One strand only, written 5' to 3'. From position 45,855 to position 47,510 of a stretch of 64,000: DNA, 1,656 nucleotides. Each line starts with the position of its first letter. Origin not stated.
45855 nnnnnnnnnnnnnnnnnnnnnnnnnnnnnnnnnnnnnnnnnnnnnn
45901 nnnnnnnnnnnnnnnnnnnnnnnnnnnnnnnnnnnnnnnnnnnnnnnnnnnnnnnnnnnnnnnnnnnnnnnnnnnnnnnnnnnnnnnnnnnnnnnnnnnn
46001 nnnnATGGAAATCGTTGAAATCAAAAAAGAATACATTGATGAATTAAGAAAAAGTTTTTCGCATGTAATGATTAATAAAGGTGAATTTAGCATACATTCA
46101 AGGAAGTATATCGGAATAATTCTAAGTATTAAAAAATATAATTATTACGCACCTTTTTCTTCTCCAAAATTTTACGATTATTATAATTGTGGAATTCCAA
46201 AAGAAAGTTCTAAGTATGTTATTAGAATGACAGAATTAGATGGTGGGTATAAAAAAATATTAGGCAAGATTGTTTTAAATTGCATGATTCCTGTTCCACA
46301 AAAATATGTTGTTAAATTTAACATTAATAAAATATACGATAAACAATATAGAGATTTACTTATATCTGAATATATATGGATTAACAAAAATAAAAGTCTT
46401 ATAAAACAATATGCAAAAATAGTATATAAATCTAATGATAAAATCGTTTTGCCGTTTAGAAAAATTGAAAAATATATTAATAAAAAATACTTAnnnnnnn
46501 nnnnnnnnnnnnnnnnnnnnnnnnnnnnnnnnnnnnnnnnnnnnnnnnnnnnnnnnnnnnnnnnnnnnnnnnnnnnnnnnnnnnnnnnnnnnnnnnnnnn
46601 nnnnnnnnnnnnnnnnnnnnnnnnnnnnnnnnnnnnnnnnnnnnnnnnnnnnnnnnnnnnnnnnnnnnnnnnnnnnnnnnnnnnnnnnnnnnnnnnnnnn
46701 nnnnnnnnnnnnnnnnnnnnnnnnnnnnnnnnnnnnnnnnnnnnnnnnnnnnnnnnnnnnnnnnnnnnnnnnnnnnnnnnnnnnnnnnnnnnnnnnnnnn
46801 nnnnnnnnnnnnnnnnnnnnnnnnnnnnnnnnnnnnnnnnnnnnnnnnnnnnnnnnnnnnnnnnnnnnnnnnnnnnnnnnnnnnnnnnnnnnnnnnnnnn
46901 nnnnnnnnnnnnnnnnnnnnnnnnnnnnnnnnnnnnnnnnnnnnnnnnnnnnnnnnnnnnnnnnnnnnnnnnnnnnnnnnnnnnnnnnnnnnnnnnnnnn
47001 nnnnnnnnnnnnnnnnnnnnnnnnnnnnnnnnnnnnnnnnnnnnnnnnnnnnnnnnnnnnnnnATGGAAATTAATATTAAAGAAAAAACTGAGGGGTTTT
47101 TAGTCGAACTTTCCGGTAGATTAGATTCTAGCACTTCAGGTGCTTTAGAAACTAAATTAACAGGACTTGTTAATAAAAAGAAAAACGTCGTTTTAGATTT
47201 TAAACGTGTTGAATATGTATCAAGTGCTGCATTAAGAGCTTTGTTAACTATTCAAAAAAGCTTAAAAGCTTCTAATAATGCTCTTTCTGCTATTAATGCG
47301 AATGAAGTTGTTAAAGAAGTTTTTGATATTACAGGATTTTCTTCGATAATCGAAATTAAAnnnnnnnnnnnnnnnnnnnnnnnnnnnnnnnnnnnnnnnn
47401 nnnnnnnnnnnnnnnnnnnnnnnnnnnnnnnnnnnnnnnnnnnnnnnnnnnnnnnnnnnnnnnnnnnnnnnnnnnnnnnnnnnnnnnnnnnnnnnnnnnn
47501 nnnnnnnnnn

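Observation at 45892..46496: ToxN/AbiQ-family type III toxin gene without a recognisable ToxI-like antitoxin repeat array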

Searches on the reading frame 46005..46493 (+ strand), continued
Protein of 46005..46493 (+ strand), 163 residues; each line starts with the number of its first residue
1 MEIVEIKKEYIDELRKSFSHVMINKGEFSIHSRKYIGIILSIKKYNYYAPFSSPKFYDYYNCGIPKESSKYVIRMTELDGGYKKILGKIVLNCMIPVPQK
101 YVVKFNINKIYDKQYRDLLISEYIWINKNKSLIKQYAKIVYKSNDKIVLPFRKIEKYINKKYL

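Call 72: fold_search(model_id=the predicted structure, library=pdb)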
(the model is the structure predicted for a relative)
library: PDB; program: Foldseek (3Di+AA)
matches with E <= 10: 157; with E <= 0.001: 4
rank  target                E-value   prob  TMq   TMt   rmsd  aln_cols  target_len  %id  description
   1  4ato_A                2.9e-07  1.00  0.72  0.70   3.8       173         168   26  New insights into the mechanism of bacterial Type III toxin-antitoxin systems: selective toxin inhibition by a non-cod (released 2012-12-26)
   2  7d8o_A                4.0e-06  1.00  0.66  0.66   3.7       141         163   26  Crystal structure of E. coli ToxIN type III toxin-antitoxin complex (released 2022-01-05)
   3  2xd0_A                5.4e-06  1.00  0.68  0.68   3.5       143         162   22  A processed non-coding RNA regulates a bacterial antiviral system (released 2011-01-12)
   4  4glk                  2.1e-04  1.00  0.66  0.65   4.6       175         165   20  Structure and activity of AbiQ, a lactococcal anti-phage endoribonuclease belonging to the type-III toxin-antitoxin syst (released 2013-01-16)
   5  8szk_G                9.4e-01  0.08  0.18  0.17  12.4       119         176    8  The cryo-EM structure of PPP2R5A/HIV-1 Vif/CBFb/EloB/EloC complex (released 2024-06-05)
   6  8csr_F                1.4e+00  0.04  0.12  0.10  17.7        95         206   13  Human mitochondrial small subunit assembly intermediate (State C) (released 2022-12-14)
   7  7pnu_F                1.6e+00  0.04  0.12  0.10  14.5       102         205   11  Assembly intermediate of mouse mitochondrial ribosome small subunit without mS37 in complex with RbfA inward conformat (released 2022-06-15)
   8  2bol_A                1.9e+00  0.02  0.13  0.09  12.4       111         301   12  CRYSTAL STRUCTURE AND ASSEMBLY OF TSP36, A METAZOAN SMALL HEAT SHOCK PROTEIN (released 2005-09-23)
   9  7pnt_F                2.0e+00  0.03  0.12  0.10  14.5       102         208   11  Assembly intermediate of mouse mitochondrial ribosome small subunit without mS37 in complex with RbfA and Tfb1m (released 2022-06-15)
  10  4fmu                  2.0e+00  0.02  0.12  0.09  17.4       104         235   13  Crystal structure of Methyltransferase domain of human SET domain-containing protein 2 Compound: Pr-SNF (released 2012-09-05)
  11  6ha1_g                2.2e+00  0.03  0.11  0.12  15.5        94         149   10  Cryo-EM structure of a 70S Bacillus subtilis ribosome translating the ErmD leader peptide in complex with telithromyci (released 2018-08-29)
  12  7poi_C                2.2e+00  0.01  0.13  0.14  12.8       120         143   11  Prodomain bound BMP10 crystal form 1 (released 2022-05-11)
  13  4n9f_1                2.3e+00  0.06  0.17  0.16  14.0        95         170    6  Crystal structure of the Vif-CBFbeta-CUL5-ElOB-ElOC pentameric complex (released 2014-01-08)
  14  6jmk_B                2.3e+00  0.03  0.11  0.13  14.4        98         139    9  Ribosomal protein S7 from Mycobacterium tuberculosis (released 2019-03-20)
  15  1yqf_C                2.3e+00  0.02  0.15  0.14  17.8       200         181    7  Hypothetical protein from leishmania major unknown function sequence homologue to human p32 protein (released 2005-02-22)
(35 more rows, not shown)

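Call 73: find_related_loci(query=A1, collection=viral_contigs, flank=2500)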
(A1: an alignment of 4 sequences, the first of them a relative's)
Query A1 (163 aa) in viral_contigs; peptide patterns used: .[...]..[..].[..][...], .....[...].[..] (x = any residue, [..] = any of these).
67 stretches matched a pattern, but none encodes a relative of the query by tblastn (E <= 1e-3).

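Call 74: find_homologous_proteins(query=A1, max_evalue=1e-20)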
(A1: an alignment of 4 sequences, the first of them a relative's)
Query A1 (4 sequences) (163 aa, profile of the alignment): 79 proteins with E <= 1e-20 among 2166 candidates.
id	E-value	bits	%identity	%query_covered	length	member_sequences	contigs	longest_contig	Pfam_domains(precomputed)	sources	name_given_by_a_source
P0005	1.3e-80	287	44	97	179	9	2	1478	PF13958.13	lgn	-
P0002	2.1e-80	286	60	99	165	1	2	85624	PF13958.13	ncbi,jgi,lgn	-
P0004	2.5e-79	283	42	97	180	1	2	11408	PF13958.13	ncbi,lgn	-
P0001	3.0e-76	273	100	100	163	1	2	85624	PF13958.13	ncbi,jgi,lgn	-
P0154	1.7e-74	267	41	97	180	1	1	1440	PF13958.13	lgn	-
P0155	1.8e-72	260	39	97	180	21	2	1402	PF13958.13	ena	-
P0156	1.0e-70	255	39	97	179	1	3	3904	PF13958.13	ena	-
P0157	1.1e-70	255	38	100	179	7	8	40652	PF13958.13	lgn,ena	-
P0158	5.8e-69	249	36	97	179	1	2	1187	PF13958.13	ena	-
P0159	7.9e-69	249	39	97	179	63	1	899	PF13958.13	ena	-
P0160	8.9e-69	248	42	99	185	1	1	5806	PF13958.13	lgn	-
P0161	1.1e-68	248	40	97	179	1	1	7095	PF13958.13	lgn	-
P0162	2.6e-68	247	40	97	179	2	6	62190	PF13958.13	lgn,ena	-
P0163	1.8e-66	241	41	97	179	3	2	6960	PF13958.13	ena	-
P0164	8.8e-66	239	36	97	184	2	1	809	PF13958.13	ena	-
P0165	3.6e-62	227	53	99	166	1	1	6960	PF13958.13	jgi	-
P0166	3.7e-62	227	44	100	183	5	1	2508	PF13958.13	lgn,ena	-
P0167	3.9e-61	224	43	99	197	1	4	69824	PF13958.13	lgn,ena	-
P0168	4.0e-61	223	41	97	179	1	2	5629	PF13958.13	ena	-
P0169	5.4e-61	223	42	97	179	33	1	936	PF13958.13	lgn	-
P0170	8.8e-61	222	44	99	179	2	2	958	PF13958.13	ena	-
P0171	1.6e-60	221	40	97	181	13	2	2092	PF13958.13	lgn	-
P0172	7.5e-60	219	42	99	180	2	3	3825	PF13958.13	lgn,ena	-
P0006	3.8e-59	217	39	100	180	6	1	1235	PF13958.13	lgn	-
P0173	9.4e-59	216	38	97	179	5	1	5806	PF13958.13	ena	-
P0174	1.1e-58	216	41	99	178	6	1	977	PF13958.13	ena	-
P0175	1.8e-58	215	43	99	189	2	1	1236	PF13958.13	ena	-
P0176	2.4e-58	214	37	97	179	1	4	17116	PF13958.13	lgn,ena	-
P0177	2.9e-58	214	44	99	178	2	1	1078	PF13958.13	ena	-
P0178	3.1e-58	214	46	100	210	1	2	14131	PF13958.13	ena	-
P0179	4.9e-58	213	41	99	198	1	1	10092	PF13958.13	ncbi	-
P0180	6.6e-58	213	41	99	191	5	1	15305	PF13958.13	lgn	-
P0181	1.6e-57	212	45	97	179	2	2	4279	PF13958.13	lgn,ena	-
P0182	2.6e-57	211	40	100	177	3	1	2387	PF13958.13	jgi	-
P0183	4.1e-57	210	39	87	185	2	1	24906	PF13958.13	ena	-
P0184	4.5e-57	210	40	99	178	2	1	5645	PF13958.13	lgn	-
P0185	4.5e-57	210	43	97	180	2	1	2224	PF13958.13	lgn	-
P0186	6.2e-57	210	38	97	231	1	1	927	PF13958.13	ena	-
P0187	9.4e-57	209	42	99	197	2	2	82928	PF13958.13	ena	-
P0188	1.3e-56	209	37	94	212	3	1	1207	PF13958.13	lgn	-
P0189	1.4e-56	209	41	97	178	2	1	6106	PF13958.13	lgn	-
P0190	9.9e-56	206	39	87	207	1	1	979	PF13958.13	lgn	-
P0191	2.2e-55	205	39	100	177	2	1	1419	PF13958.13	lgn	-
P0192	4.8e-55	204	40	99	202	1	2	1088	PF13958.13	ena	-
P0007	4.9e-55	204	40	95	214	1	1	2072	PF13958.13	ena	-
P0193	1.1e-54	203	41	99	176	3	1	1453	PF13958.13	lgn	-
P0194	1.3e-54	202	42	98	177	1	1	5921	PF13958.13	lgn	-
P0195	2.3e-52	195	41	84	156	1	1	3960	PF13958.13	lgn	-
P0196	4.7e-50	187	43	85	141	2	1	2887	PF13958.13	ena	-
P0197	1.2e-49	186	41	86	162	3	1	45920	PF13958.13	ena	-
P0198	1.9e-47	179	40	71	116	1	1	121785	PF13958.13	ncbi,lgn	-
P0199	7.1e-46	174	36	84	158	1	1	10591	PF13958.13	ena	-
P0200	8.4e-45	170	44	87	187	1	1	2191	PF13958.13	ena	-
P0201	2.1e-43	166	35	98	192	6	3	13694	PF13958.13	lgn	-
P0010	3.5e-41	159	45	99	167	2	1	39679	PF13958.13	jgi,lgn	-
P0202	1.1e-35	141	33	99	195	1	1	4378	PF13958.13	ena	-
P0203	2.2e-35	140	37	100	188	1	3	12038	PF13958.13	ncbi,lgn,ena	-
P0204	1.7e-34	137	38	88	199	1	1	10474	PF13958.13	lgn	-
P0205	7.0e-34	135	39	87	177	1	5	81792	PF13958.13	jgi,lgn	jgi:protein AbiQ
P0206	1.4e-33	134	37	99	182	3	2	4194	PF13958.13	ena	-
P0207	1.8e-33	134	33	100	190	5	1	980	PF13958.13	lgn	-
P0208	2.9e-33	133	36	88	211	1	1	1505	PF13958.13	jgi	jgi:protein AbiQ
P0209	1.4e-32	131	40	69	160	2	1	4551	PF13958.13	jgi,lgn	-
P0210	3.5e-32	129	33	99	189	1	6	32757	PF13958.13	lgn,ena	-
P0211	6.5e-32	128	33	99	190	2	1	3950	PF13958.13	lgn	-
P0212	8.2e-32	128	39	81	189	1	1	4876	PF13958.13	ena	-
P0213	5.0e-31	126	36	52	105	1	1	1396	PF13958.13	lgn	-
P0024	7.7e-31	125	34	49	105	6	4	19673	PF13958.13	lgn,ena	-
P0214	2.0e-30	124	36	88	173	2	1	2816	PF13958.13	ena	-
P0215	2.2e-30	123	34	49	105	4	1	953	PF13958.13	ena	-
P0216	3.7e-30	123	37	88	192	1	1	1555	PF13958.13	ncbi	-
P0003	9.8e-30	121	65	52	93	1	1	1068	PF13958.13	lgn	-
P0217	1.1e-29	121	40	87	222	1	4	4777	PF13958.13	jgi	jgi:protein AbiQ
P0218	2.7e-29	120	35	49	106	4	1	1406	PF13958.13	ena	-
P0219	4.3e-29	119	38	79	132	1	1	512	PF13958.13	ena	-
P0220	1.3e-28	118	39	52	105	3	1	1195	PF13958.13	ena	-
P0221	3.9e-27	113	32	52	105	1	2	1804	PF13958.13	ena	-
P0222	6.5e-23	99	40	58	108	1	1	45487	PF13958.13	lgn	-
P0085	2.5e-21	94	36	37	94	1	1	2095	PF13958.13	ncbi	-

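Call 75: find_encoding_contigs(protein=P0165, flank=2500, max_places=3)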
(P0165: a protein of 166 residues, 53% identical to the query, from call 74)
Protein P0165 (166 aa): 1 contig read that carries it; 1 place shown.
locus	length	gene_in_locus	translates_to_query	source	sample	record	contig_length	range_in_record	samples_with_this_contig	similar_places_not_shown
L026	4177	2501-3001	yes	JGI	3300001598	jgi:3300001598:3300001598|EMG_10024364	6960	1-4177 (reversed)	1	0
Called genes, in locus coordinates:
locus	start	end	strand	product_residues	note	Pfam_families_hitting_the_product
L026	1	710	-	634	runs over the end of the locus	PF00367:PTS_EIIB, PF02378:PTS_EIIC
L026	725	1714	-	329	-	PF00583:Acetyltransf_1, PF13420:Acetyltransf_4 (faint), PF13673:Acetyltransf_10 (faint), PF13508:Acetyltransf_7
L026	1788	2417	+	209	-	PF02397:Bac_transf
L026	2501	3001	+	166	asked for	PF13958:ToxN_toxin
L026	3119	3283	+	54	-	-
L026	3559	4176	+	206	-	?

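Call 76: find_encoding_contigs(protein=P0010, flank=2500, max_places=3)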
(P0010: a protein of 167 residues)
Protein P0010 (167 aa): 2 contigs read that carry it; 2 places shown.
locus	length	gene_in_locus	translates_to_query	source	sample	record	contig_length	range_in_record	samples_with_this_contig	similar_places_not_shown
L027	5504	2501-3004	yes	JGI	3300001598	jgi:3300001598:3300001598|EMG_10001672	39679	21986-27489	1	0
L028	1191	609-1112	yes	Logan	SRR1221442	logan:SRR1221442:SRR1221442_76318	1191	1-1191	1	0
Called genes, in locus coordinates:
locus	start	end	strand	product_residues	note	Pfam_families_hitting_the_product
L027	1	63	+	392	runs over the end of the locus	PF00817:IMS, PF11798:IMS_HHH (weak), PF11799:IMS_C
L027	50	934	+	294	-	PF02899:Phage_int_SAM_1, PF13495:Phage_int_SAM_4 (weak), PF00589:Phage_integrase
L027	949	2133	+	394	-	PF01676:Metalloenzyme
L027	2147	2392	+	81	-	-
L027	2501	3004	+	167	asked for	PF13958:ToxN_toxin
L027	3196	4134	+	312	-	-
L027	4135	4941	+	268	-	PF00528:BPD_transp_1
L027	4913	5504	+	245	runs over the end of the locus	PF00205:TPP_enzyme_M (faint), PF02146:SIR2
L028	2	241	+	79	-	?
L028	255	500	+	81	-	-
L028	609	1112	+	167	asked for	PF13958:ToxN_toxin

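Call 77: find_encoding_contigs(protein=P0167, flank=2500, max_places=3)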
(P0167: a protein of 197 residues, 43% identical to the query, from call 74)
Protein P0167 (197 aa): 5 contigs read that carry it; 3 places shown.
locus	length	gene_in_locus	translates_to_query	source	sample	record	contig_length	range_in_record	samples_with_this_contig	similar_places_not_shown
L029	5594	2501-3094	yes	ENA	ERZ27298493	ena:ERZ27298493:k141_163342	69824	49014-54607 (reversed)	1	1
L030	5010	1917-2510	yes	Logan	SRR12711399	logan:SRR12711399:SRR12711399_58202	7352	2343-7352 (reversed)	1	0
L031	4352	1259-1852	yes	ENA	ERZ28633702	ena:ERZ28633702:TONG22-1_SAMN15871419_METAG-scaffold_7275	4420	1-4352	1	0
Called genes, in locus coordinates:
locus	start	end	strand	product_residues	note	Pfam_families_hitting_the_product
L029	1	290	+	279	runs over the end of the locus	PF00483:NTP_transferase, PF12804:NTP_transf_3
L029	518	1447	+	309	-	-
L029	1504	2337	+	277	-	-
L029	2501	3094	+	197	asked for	PF13958:ToxN_toxin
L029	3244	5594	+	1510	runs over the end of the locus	PF21941:SMEK_N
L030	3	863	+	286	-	?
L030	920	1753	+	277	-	-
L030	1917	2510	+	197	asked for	PF13958:ToxN_toxin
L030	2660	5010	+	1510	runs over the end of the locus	PF21941:SMEK_N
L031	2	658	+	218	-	?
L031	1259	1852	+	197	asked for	PF13958:ToxN_toxin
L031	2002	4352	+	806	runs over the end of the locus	?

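Call 83: find_encoding_contigs(protein=P0201, flank=1500, max_places=2)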
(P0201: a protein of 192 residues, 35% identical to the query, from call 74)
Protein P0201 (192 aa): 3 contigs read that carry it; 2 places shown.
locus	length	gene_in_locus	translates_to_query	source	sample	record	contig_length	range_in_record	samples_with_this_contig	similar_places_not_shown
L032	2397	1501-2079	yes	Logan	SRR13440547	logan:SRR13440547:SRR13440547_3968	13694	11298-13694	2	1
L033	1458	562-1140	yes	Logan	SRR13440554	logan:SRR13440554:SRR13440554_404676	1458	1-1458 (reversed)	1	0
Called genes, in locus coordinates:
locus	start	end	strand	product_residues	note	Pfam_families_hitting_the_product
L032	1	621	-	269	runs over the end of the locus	-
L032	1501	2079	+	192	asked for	PF13958:ToxN_toxin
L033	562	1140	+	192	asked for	PF13958:ToxN_toxin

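Call 84: find_encoding_contigs(protein=P0205, flank=1500, max_places=2)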
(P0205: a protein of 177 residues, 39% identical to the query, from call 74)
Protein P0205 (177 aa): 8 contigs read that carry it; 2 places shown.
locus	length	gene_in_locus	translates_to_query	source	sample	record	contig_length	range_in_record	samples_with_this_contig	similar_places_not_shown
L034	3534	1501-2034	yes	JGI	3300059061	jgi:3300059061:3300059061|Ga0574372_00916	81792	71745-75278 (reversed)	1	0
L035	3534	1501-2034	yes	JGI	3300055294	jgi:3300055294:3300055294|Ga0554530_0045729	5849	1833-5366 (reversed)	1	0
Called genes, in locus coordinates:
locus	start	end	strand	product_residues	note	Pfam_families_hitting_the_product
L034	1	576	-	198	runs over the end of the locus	PF00814:TsaD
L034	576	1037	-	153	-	PF02367:TsaE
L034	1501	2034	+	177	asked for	PF13958:ToxN_toxin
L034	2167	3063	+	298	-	PF00070:Pyr_redox (faint), PF07992:Pyr_redox_2, PF13450:NAD_binding_8 (faint), PF13738:Pyr_redox_3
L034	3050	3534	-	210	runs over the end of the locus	PF04167:DUF402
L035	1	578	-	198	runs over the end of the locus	PF00814:TsaD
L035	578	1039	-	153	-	PF02367:TsaE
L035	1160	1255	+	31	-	-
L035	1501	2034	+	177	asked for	PF13958:ToxN_toxin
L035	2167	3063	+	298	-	PF00070:Pyr_redox (faint), PF07992:Pyr_redox_2, PF13450:NAD_binding_8 (faint), PF13738:Pyr_redox_3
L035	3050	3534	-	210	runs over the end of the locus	PF04167:DUF402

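Call 85: find_encoding_contigs(protein=P0157, flank=1500, max_places=3)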
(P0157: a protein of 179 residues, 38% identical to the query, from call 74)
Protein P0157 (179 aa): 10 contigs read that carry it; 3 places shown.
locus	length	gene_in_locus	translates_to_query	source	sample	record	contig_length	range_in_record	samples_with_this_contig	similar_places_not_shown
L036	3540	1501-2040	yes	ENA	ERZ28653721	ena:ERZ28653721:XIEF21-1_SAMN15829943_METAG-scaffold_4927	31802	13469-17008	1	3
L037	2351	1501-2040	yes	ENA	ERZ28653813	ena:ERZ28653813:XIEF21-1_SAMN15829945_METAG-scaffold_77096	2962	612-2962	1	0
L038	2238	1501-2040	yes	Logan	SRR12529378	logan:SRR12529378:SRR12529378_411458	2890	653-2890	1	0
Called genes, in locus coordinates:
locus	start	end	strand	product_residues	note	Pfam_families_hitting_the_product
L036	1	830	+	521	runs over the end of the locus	-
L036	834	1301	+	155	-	PF12773:DZR (weak), PF13240:Zn_Ribbon_1, PF13248:Zn_ribbon_3 (faint)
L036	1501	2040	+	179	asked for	PF13958:ToxN_toxin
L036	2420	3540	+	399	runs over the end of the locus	-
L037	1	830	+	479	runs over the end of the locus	?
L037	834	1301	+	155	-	PF12773:DZR (weak), PF13240:Zn_Ribbon_1, PF13248:Zn_ribbon_3 (faint)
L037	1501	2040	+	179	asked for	PF13958:ToxN_toxin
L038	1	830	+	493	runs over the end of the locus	?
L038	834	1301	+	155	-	PF12773:DZR (weak), PF13240:Zn_Ribbon_1, PF13248:Zn_ribbon_3 (faint)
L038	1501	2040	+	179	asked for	PF13958:ToxN_toxin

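Call 103: search_protein_families(library=padloc, proteins=[window:46005-46493:+], max_evalue=0.001)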
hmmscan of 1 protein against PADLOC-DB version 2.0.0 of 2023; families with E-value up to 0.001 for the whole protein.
window:46005-46493:+ (163 aa): 1 family
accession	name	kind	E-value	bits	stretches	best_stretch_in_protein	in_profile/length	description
PDLC02352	AbiQ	-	1.1e-26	92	1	1-143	1-131/160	AbiQ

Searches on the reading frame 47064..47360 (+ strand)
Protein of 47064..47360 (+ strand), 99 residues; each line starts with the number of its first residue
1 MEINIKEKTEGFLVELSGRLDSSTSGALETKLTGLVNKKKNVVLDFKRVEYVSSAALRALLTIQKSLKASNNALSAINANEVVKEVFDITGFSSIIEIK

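Call 3: search_protein_families(library=pfam, proteins=[window:47064-47360:+], max_evalue=1)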
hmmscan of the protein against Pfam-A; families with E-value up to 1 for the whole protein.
window:47064-47360:+ (99 aa): 3 families
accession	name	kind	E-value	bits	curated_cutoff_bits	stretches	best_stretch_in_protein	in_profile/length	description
PF01740.26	STAS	-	1.4e-15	57.4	22.6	1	4-98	3-99/106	STAS domain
PF13466.11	STAS_2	-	3.7e-13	49.9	29.2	1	14-92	1-79/80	STAS domain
PF14213.11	DUF4325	-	0.035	14.3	23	1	32-55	10-32/64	STAS-like domain of unknown function (DUF4325)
